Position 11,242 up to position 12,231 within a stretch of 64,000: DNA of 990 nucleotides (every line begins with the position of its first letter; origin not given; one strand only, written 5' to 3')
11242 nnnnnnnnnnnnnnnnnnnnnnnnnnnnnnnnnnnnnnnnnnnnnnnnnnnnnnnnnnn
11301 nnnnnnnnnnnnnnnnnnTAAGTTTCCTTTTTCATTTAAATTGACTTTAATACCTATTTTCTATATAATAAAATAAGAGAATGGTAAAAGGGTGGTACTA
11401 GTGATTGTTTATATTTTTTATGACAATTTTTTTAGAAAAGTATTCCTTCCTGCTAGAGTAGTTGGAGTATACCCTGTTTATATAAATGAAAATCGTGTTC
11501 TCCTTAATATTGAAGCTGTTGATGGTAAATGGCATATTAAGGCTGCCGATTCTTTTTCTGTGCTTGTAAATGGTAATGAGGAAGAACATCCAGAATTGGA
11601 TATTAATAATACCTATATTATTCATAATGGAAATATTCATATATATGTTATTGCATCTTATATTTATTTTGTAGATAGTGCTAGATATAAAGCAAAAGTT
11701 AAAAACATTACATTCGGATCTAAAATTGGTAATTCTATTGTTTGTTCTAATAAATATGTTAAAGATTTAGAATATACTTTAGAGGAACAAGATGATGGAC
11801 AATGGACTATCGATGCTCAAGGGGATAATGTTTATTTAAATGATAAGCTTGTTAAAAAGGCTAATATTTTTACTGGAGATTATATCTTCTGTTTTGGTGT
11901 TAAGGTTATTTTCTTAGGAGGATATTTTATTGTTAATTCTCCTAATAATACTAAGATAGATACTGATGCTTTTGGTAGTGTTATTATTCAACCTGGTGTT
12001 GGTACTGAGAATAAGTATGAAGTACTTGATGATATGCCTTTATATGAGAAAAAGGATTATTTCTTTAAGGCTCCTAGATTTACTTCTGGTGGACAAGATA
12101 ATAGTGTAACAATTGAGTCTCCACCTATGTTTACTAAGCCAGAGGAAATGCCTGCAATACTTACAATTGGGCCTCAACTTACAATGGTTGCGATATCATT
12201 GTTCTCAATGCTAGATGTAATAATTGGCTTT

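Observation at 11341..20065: Reduced T7SSb-like locus: EssC, YukD and a WXG array, with no EssB, EsaA or EssA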

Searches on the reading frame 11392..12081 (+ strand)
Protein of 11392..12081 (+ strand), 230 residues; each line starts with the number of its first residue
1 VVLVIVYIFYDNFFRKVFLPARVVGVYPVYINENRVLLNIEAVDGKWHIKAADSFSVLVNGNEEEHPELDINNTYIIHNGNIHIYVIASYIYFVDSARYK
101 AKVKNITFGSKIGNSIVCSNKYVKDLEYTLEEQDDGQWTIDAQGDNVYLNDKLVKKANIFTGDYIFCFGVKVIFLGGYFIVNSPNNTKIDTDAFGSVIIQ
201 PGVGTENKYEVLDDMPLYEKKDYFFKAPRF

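Call 55: search_solved_structures(query=A10, max_evalue=10, show_alignments=2)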
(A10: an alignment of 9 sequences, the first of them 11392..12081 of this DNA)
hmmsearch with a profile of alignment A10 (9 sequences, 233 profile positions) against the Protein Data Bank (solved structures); distinct sequences matched with E-value up to 10: 11.
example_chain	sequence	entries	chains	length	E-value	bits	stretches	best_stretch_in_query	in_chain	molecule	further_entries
2kkl_A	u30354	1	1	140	0.033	16.8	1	106-174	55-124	Uncharacterized protein Mb1858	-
2kfu_A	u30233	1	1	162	0.05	16.2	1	106-174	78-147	Rv1827 pThr 22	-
6i2p_D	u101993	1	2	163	0.051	16.2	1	106-174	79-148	Glycogen accumulation regulator GarA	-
7rj3_A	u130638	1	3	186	0.055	16.1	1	106-174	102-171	Glycogen accumulation regulator GarA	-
5fwh_A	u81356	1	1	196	0.085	15.5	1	109-186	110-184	ESSC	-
2kb3_A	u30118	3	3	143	0.29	13.7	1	103-174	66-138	Oxoglutarate dehydrogenase inhibitor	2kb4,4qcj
8p5x_G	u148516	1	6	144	0.29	13.7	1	103-174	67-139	Oxoglutarate dehydrogenase inhibitor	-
6noe_A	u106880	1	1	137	0.35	13.5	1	41-99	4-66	Cellular retinoic acid-binding protein 2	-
6i2q_B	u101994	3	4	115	0.57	12.8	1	104-174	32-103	Glycogen accumulation regulator GarA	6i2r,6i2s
8p5r_G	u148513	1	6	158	1.1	11.9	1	104-174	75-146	Glycogen accumulation regulator GarA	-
2ofq_A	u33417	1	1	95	1.6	11.3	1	28-59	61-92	TraO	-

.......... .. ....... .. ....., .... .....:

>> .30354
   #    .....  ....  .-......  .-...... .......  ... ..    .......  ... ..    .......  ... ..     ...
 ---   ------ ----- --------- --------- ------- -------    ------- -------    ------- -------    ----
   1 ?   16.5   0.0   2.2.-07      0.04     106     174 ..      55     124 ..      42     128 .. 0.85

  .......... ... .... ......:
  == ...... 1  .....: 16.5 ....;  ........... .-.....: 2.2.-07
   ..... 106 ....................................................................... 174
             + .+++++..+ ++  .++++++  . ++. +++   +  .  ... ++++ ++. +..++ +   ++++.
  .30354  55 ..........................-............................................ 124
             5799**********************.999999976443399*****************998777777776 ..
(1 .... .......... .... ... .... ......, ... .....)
